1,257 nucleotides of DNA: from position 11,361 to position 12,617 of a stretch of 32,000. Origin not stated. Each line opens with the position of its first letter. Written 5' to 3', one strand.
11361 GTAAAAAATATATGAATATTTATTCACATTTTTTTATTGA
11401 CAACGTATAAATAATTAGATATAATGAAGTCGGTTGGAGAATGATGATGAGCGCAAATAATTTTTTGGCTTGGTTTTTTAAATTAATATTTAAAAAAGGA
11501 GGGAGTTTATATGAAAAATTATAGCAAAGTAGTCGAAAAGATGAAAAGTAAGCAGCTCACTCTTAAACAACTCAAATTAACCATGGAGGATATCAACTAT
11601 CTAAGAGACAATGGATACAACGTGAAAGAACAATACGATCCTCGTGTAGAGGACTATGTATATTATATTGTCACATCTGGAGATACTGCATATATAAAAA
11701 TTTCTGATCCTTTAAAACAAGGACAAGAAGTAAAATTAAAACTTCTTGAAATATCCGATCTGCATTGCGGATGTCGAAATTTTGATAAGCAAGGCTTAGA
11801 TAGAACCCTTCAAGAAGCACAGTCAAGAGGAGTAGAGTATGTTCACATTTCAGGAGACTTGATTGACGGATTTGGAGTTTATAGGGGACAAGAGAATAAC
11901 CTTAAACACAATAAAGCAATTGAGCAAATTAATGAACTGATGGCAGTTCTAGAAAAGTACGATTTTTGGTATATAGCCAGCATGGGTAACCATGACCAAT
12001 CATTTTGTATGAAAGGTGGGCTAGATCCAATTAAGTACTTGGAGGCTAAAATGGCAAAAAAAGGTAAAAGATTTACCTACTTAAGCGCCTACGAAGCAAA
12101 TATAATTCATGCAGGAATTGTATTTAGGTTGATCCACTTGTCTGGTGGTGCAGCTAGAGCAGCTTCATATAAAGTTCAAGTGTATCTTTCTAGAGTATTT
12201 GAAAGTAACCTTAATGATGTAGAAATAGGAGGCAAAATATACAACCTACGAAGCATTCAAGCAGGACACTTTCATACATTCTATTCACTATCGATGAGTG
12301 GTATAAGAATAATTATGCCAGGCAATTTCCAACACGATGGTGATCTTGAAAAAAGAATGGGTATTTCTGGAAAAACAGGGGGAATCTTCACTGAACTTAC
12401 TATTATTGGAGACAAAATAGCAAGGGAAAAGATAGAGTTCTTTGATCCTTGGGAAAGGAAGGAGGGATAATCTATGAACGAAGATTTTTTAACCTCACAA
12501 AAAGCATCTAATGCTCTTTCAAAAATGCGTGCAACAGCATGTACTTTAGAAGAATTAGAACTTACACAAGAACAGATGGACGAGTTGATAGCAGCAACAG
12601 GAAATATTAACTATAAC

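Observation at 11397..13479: Self-contained two-gene cassette: an active metallophosphoesterase plus a catalytically degenerate paralog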

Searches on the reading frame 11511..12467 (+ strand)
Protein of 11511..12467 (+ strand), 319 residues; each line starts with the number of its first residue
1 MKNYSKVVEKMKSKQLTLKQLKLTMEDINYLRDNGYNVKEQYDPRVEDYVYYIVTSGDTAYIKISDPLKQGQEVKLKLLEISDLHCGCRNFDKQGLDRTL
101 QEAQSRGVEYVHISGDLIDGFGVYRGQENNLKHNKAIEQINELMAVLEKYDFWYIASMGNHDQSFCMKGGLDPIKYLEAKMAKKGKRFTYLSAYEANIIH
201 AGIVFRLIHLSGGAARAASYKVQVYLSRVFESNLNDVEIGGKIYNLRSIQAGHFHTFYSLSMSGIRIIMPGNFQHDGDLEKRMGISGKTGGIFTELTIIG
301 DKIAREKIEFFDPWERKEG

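Call 3: search_protein_families(library=pfam, proteins=[window:11511-12467:+], max_evalue=1)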
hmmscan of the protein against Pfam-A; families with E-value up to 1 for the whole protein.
window:11511-12467:+ (319 aa): 4 families
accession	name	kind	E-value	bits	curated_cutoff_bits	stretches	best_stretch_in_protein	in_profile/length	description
PF13456.12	RVT_3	-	0.0021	18.4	21.6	1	94-157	46-110/123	Reverse transcriptase-like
PF12850.12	Metallophos_2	-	0.019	15.4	27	1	77-275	2-137/154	Calcineurin-like phosphoesterase superfamily domain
PF17767.7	NAPRTase_N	-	0.083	13.6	32.6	1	5-42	38-75/125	Nicotinate phosphoribosyltransferase (NAPRTase) N-terminal domain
PF20029.6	DUF6436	-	0.2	11.8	27.3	1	68-114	14-60/133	Domain of unknown function (DUF6436)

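Call 4: search_protein_families(library=ncbifam, proteins=[window:11511-12467:+], max_evalue=1)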
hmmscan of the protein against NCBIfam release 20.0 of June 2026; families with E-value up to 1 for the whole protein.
window:11511-12467:+ (319 aa): 6 families
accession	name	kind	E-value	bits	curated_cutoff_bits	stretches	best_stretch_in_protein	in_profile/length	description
NF003118.0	PRK04036.1-3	equivalog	4.7e-18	65.4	445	2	71-163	221-320/481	DNA-directed DNA polymerase II small subunit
NF003119.0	PRK04036.1-4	equivalog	1.5e-12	46.8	823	2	99-162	355-420/590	DNA-directed DNA polymerase II small subunit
NF003120.0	PRK04036.1-5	equivalog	6.7e-10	38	671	1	73-164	283-387/547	DNA-directed DNA polymerase II small subunit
NF003116.0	PRK04036.1-1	equivalog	1.7e-06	27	425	1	80-149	279-351/530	DNA-directed DNA polymerase II small subunit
NF003117.0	PRK04036.1-2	equivalog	8.6e-06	24.4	993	1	99-163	417-482/650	DNA-directed DNA polymerase II small subunit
NF053862.1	DS9_1_antiphage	equivalog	0.0086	15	420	1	93-171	214-297/486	anti-phage phosphoesterase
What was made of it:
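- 11511..12470 (+): Copy 1: the active subunit, 319 aa. The winged-helix domain covers residues ~1-65 (nt 11511-11705). The DP1/Mre11-like phosphodiesterase domain covers residues ~73-311 (nt 11727-12443). NCBIfam PRK04036 matches at E 5e-18 (call 4).
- On PolD DP1 / DNA polymerase B-subunit family: The best score is 65.4 bits against a cut-off of 445, and it is partial (call 4).
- On Known anti-phage defence systems (PADLOC-DB; NCBIfam DS9_1): DS9_1 scores E 0.0086 and 15 bits against a cut-off of 420 (call 4).
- There is a very weak NCBIfam hit to DS9_1 anti-phage phosphoesterase, E 0.0086 and 15 bits against a cut-off of 420 (call 4).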

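Call 6: search_protein_families(library=phrogs, proteins=[window:11511-12467:+], max_evalue=1)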
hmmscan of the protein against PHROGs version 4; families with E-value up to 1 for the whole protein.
window:11511-12467:+ (319 aa): 3 families
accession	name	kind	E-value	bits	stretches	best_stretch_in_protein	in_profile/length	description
phrog_7339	-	DNA, RNA and nucleotide metabolism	6.3e-12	46.4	1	69-181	23-137/263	DNA repair exonuclease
phrog_1649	-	other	0.00047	19.9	1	70-163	30-105/308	metallo-phosphoesterase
phrog_284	-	DNA, RNA and nucleotide metabolism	0.013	15.5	1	96-163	165-243/398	exonuclease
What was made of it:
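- phrog_7339 "DNA repair exonuclease" (call 6).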

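Call 7: search_protein_families(library=padloc, proteins=[window:11511-12467:+], max_evalue=1)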
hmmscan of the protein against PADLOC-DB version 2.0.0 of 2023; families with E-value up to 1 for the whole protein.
window:11511-12467:+ (319 aa): 0 families
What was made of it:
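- On Known anti-phage defence systems (PADLOC-DB; NCBIfam DS9_1): PADLOC returns no families for either protein (call 7).
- There is no PADLOC match (call 7).
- Tried and rejected: PADLOC returned nothing (call 7).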

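Call 8: search_solved_structures(query=window:11511-12467:+, max_evalue=10, show_alignments=3)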
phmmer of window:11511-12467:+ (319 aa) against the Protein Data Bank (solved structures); distinct sequences matched with E-value up to 10: 6.
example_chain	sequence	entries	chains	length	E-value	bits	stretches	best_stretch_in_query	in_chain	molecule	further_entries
6knb_A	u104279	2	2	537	9.9e-06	28.3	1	97-163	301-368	DNA polymerase II small subunit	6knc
5ihe_A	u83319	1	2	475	8.1e-05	25.3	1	73-163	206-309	DNA polymerase II small subunit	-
6hms_A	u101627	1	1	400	0.00031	23.3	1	73-145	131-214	DNA polymerase II small subunit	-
6hmf_A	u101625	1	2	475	0.00051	22.6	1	72-144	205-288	DNA polymerase II small subunit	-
6t8h_A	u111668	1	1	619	0.0009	21.8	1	72-144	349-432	DNA polymerase II small subunit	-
8ppt_A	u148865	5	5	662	0.0011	21.6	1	72-144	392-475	DNA polymerase II small subunit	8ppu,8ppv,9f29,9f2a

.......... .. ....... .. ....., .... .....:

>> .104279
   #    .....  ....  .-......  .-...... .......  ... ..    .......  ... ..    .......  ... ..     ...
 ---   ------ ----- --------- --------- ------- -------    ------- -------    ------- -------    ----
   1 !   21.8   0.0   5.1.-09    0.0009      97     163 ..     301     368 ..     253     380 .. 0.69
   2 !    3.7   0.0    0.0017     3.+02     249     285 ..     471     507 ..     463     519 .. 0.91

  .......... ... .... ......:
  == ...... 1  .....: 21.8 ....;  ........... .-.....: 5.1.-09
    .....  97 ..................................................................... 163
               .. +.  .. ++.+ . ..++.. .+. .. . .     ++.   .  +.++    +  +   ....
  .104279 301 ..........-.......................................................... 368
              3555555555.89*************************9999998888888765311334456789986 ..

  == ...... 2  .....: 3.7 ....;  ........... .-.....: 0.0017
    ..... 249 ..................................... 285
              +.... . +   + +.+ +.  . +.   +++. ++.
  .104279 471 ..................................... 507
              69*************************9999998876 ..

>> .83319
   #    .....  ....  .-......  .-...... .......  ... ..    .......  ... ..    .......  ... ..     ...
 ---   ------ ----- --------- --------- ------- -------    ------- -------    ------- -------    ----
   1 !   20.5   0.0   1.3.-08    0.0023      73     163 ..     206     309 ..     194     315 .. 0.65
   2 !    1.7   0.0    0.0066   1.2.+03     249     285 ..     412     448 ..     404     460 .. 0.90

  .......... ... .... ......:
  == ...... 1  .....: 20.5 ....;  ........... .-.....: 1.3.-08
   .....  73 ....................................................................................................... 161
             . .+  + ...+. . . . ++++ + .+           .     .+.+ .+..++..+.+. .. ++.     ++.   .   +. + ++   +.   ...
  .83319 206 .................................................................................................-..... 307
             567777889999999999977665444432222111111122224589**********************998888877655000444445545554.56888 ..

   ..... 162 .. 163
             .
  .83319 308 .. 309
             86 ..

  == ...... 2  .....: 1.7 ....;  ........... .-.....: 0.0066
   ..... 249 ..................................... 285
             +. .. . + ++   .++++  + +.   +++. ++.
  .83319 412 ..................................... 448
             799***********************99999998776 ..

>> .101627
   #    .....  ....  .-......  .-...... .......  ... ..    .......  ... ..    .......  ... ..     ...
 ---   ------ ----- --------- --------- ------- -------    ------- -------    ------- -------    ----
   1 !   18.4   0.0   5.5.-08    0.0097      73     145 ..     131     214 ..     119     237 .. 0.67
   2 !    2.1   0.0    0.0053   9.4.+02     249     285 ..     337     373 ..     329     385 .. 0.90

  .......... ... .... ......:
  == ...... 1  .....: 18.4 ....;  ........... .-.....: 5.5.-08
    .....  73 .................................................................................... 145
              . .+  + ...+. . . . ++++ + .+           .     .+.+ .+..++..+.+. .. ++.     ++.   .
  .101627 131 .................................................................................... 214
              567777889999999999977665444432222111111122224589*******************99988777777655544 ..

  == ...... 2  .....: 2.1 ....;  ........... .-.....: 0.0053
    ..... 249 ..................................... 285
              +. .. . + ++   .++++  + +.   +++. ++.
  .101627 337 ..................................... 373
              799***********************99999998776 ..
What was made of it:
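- The only PDB sequence hits for the single protein are DP1 (call 8).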

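Call 11: find_homologous_proteins(query=window:11511-12467:+, max_evalue=0.001)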
Query window:11511-12467:+ (319 aa): 55 proteins with E <= 0.001 among 2666 candidates.
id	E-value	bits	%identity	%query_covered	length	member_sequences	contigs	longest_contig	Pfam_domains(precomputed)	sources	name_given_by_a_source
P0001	7.5e-208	707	98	100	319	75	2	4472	-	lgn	-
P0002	5.0e-185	632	86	100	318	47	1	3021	PF00149.34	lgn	-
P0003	7.4e-185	631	87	99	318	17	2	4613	PF00149.34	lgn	-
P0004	5.0e-183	625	86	100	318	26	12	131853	PF00149.34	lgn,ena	-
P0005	1.7e-182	624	86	100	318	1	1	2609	PF00149.34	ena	-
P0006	7.3e-182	622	85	100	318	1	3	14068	-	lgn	-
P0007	7.6e-182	622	85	100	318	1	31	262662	-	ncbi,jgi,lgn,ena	-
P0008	9.0e-182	621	85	100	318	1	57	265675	-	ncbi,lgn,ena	-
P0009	9.1e-182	621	85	100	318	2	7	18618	-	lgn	-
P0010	4.2e-181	619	85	100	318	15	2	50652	-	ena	-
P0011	5.3e-181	619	85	100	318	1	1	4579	-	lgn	-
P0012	3.8e-180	616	85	100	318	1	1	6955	-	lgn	-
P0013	8.2e-180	615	85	100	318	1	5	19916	-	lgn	-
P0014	1.2e-179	614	84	100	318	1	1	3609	-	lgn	-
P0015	4.5e-179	612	84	100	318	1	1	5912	-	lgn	-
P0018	9.3e-177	605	83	99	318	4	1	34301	PF00149.34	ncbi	-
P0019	4.1e-170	583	79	99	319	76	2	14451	PF00149.34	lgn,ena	-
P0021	1.1e-169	582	81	100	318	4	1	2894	PF00149.34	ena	-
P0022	5.0e-168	576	79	99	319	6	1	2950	PF00149.34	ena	-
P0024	1.6e-165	568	76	99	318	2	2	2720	PF00149.34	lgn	-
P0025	1.1e-161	555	76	99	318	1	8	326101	-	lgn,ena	-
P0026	5.7e-133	461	84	76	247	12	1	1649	PF00149.34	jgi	-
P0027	1.4e-128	447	83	76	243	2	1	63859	PF00149.34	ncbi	-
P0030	3.6e-123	429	79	76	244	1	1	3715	PF00149.34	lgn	-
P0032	3.2e-115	403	59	96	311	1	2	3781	PF00149.34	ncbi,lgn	-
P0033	8.5e-114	398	58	96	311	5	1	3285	PF12850.13,PF00149.34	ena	-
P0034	1.0e-112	395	58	96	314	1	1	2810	PF00149.34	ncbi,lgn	-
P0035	1.2e-108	381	57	97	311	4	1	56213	PF00149.34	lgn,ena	-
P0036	2.8e-108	380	56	97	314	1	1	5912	PF00149.34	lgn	-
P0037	1.9e-107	377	56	97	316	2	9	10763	PF00149.34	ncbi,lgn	ncbi:MAG: hypothetical protein RR922_06215 [Clostridia bacterium]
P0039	3.4e-103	363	67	76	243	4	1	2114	PF00149.34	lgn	-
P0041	7.2e-102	359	53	96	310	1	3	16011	PF00149.34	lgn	-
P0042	3.6e-101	357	85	60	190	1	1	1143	PF00149.34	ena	-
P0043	5.8e-101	356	51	97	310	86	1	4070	PF00149.34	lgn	-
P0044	2.9e-100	354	52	96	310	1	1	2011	PF00149.34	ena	-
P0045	3.5e-99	350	51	96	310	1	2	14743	PF00149.34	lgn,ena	-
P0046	4.1e-98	347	50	97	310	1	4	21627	PF00149.34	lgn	-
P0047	5.7e-97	343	51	96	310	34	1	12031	PF00149.34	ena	-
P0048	3.8e-93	330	51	97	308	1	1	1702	PF00149.34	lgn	-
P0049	1.3e-90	322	52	92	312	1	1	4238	PF00149.34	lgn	-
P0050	6.0e-90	320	52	92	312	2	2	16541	PF00149.34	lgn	-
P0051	1.5e-81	292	47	96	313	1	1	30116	PF00149.34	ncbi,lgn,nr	ncbi:MAG: metallophosphoesterase [Clostridia bacterium]|nr:metallophosphoesterase [Clostridia bacter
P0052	1.1e-80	289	45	97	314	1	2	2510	PF00149.34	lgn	-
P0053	7.1e-11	60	30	70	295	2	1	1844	PF12850.13,PF00149.34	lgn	-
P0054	4.4e-10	57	29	82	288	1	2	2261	PF12850.13,PF00149.34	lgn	-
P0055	7.7e-5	40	25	66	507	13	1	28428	PF04042.22,PF12850.13,PF00149.34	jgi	jgi:DNA polymerase II small subunit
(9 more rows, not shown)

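Call 13: find_encoding_contigs(protein=P0008, flank=8000, max_places=4)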
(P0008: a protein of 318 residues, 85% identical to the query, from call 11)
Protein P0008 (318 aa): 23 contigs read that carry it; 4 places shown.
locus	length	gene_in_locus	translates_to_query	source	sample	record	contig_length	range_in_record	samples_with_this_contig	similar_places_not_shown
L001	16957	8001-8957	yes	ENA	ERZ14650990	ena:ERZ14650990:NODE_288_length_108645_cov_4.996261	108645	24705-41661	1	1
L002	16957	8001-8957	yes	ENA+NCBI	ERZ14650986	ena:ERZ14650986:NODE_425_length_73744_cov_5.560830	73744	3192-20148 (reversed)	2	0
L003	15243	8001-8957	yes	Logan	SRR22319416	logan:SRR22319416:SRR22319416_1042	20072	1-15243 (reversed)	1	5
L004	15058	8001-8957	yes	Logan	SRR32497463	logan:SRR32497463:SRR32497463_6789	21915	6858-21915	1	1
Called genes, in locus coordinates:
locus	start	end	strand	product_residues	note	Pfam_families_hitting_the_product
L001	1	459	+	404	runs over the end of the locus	-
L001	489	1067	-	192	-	-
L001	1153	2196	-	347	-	PF01595:CNNM, PF00571:CBS (weak)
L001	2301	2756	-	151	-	PF00692:dUTPase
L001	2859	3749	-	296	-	PF01435:Peptidase_M48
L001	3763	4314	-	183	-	PF04011:LemA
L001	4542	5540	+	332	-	PF03990:DUF348 (faint), PF07501:G5, PF01464:SLT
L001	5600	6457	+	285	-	PF00398:RrnaAD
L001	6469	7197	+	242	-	PF03009:GDPD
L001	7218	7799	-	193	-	PF00265:TK, PF02702:KdpD (weak)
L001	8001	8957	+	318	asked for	-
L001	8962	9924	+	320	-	-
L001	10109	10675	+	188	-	-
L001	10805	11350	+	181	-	-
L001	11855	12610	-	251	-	PF12686:DUF3800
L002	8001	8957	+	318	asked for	-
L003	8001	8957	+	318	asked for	-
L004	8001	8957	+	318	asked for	-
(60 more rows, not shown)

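Call 14: find_encoding_contigs(protein=P0035, flank=8000, max_places=2)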
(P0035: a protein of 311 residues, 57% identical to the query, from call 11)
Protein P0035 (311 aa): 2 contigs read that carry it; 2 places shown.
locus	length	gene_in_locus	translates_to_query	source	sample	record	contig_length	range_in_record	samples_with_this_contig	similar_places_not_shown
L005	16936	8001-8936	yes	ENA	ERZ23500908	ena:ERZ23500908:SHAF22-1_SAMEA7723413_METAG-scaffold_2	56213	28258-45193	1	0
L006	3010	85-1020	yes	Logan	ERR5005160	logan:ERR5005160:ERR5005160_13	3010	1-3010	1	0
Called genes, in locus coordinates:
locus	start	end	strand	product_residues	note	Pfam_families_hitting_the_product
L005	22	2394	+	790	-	PF00933:Glyco_hydro_3, PF01915:Glyco_hydro_3_C, PF14310:Fn3-like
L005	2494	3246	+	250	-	PF05857:TraX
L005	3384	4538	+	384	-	-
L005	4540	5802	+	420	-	PF00675:Peptidase_M16, PF05193:Peptidase_M16_C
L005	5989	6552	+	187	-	PF05193:Peptidase_M16_C (weak)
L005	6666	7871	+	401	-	PF00871:Acetate_kinase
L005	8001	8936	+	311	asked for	PF00149:Metallophos (weak)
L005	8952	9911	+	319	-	-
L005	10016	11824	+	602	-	PF12229:PG_binding_4, PF04294:VanW, PF07501:G5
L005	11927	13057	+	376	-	PF10646:Germane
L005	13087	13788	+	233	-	PF00899:ThiF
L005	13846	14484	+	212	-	PF01551:Peptidase_M23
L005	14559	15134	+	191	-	PF01613:Flavin_Reduct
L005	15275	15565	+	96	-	-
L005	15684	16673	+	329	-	PF01515:PTA_PTB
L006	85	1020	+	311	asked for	PF00149:Metallophos (weak)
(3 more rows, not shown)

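Call 15: find_encoding_contigs(protein=P0051, flank=8000, max_places=2)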
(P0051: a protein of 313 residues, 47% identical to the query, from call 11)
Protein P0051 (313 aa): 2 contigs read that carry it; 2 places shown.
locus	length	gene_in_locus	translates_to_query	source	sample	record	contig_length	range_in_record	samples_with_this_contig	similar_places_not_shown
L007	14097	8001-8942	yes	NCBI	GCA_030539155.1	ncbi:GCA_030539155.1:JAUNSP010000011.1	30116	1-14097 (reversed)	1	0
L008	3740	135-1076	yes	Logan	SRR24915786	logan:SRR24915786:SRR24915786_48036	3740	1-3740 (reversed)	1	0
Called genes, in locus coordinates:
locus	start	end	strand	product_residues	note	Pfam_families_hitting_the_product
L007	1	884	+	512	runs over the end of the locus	PF13425:O-antigen_lig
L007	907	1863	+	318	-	PF00535:Glycos_transf_2, PF10111:Glyco_tranf_2_2, PF13641:Glyco_tranf_2_3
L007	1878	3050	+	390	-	PF20706:GT4-conflict (faint), PF00534:Glycos_transf_1, PF13692:Glyco_trans_1_4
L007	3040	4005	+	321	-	PF00535:Glycos_transf_2, PF10111:Glyco_tranf_2_2, PF13506:Glyco_transf_21, PF13641:Glyco_tranf_2_3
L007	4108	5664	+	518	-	-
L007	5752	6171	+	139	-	PF04138:GtrA_DPMS_TM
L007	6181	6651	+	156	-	PF08660:Alg14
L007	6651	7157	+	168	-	PF04101:Glyco_tran_28_C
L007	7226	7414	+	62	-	-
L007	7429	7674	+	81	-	PF07875:Coat_F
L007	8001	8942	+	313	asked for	PF00149:Metallophos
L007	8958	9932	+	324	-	-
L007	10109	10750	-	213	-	PF01791:DeoC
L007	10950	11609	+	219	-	PF01726:LexA_DNA_bind, PF00717:Peptidase_S24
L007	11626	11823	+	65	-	-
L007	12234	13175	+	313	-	PF10543:ORF6N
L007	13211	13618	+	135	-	PF03848:TehB, PF08241:Methyltransf_11 (weak), PF13649:Methyltransf_25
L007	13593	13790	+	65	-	-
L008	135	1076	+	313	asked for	PF00149:Metallophos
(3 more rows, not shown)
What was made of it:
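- On Calcineurin-like metallophosphoesterase superfamily: Many orthologs do carry precomputed PF00149 hits (calls 11, 14, 15).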

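Call 16: find_encoding_contigs(protein=P0025, flank=8000, max_places=2)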
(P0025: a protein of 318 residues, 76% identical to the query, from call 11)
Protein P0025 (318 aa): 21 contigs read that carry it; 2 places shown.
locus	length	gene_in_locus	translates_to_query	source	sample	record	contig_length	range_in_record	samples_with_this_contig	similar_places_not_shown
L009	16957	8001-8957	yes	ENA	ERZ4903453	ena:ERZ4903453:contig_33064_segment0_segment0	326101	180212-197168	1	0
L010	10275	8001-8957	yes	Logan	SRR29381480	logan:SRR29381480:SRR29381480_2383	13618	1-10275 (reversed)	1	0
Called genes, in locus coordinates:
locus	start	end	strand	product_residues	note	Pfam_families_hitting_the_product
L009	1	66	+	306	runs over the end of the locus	PF00106:adh_short, PF13561:adh_short_C2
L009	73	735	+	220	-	PF03167:UDG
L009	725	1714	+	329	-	PF01643:Acyl-ACP_TE, PF20791:Acyl-ACP_TE_C, PF00583:Acetyltransf_1 (faint), PF13673:Acetyltransf_10 (faint), PF14542:Acetyltransf_CG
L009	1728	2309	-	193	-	-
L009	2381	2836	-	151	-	PF00692:dUTPase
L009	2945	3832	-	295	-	PF01435:Peptidase_M48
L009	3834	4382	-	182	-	PF04011:LemA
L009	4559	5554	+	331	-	PF03990:DUF348 (faint), PF07501:G5, PF01464:SLT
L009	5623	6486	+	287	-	PF00398:RrnaAD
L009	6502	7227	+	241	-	PF03009:GDPD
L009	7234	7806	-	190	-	PF00265:TK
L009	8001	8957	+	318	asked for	-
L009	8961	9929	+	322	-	-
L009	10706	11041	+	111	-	PF04956:TrbC (weak), PF18895:T4SS_pilin (weak)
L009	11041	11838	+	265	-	-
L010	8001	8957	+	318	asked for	-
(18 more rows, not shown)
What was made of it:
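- The pair keeps the same position beside tdk, rsmA and GDPD across species at 76-99% identity, while the downstream genes change (calls 13, 16).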

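Call 26: find_related_loci(query=A1, collection=genome_contigs, flank=6000)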
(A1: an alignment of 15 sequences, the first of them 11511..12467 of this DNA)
Query A1 (319 aa) in genome_contigs; peptide patterns used: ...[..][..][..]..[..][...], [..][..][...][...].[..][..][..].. (x = any residue, [..] = any of these).
255 stretches matched a pattern; 36 encode a relative of the query (tblastn E <= 1e-3); 36 distinct loci.
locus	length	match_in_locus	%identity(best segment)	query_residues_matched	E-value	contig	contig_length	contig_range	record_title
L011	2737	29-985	99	1-319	0e+0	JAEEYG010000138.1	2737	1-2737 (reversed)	MAG: Clostridia bacterium isolate Tb.RUG.55 k141_11661999_flag=0_multi=225.2843_len=2737, whole genome shotgun sequence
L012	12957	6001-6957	98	1-319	0e+0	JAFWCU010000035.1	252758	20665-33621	MAG: Clostridia bacterium isolate RGIG5622 Sheep_Duodenum-3__c572325, whole genome shotgun sequence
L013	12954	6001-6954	87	1-319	0e+0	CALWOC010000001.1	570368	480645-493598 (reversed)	MAG: uncultured Clostridia bacterium isolate BRZ_EH__bin69 genome assembly, contig: BRZ_EH__NODE_6_length_570368_cov_18.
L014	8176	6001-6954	86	1-319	0e+0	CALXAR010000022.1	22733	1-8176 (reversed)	MAG: uncultured Clostridia bacterium isolate BRZ_LF__bin5 genome assembly, contig: BRZ_LF__NODE_2751_length_22733_cov_7.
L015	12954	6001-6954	86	1-319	0e+0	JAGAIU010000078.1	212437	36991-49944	MAG: Clostridia bacterium isolate RGIG8481 Water_deer_Cecum-1__c368734, whole genome shotgun sequence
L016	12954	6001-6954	85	1-319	0e+0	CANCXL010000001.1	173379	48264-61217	MAG TPA_asm: uncultured Clostridiaceae bacterium isolate ERR6760096_bin.49_metawrap_v1.3_MAG genome assembly, contig: ER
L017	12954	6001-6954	85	1-319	0e+0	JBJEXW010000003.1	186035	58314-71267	MAG: Clostridia bacterium isolate LOHA17_bin.027 NODE_11_length_186035_cov_40.622223, whole genome shotgun sequence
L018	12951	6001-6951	84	1-317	0e+0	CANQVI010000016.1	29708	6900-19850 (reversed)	MAG: uncultured Clostridia bacterium isolate Lapin-033__bin11 genome assembly, contig: Lapin-033__NODE_1187_length_29708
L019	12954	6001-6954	80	1-317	4e-177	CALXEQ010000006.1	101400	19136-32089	MAG: uncultured Clostridia bacterium isolate BRZ_FI__bin34 genome assembly, contig: BRZ_FI__NODE_253_length_101400_cov_5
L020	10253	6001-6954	79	1-317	8e-176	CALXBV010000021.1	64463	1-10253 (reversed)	MAG: uncultured Clostridia bacterium isolate E16__bin43 genome assembly, contig: E16__k127_1232358, whole genome shotgun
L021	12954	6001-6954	81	1-319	7e-176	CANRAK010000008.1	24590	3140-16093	MAG: uncultured Clostridia bacterium isolate Lapin-026__bin121 genome assembly, contig: Lapin-026__NODE_2244_length_2459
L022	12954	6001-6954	79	1-317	3e-175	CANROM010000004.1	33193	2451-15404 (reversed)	MAG: uncultured Clostridia bacterium isolate Lapin-020__bin31 genome assembly, contig: Lapin-020__NODE_1573_length_33193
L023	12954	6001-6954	78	1-317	5e-174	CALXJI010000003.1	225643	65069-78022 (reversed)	MAG: uncultured Clostridia bacterium isolate BRZ_CM__bin36 genome assembly, contig: BRZ_CM__NODE_47_length_225643_cov_38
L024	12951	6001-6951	88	1-319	0e+0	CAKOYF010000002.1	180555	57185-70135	MAG: uncultured Clostridia bacterium isolate REFINED_METABAT215_TOP10_CONTIGS_1500_ASSEMBLY_K77_MERGED__Hadza_MoBio_hadz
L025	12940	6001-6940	85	1-313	4e-158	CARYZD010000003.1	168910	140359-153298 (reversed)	MAG TPA_asm: uncultured Clostridia bacterium isolate MGBC142693 genome assembly, contig: MGBC142693.3, whole genome shot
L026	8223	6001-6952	79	1-317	6e-138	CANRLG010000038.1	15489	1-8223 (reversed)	MAG: uncultured Clostridia bacterium isolate Lapin-011__bin86 genome assembly, contig: Lapin-011__NODE_3926_length_15489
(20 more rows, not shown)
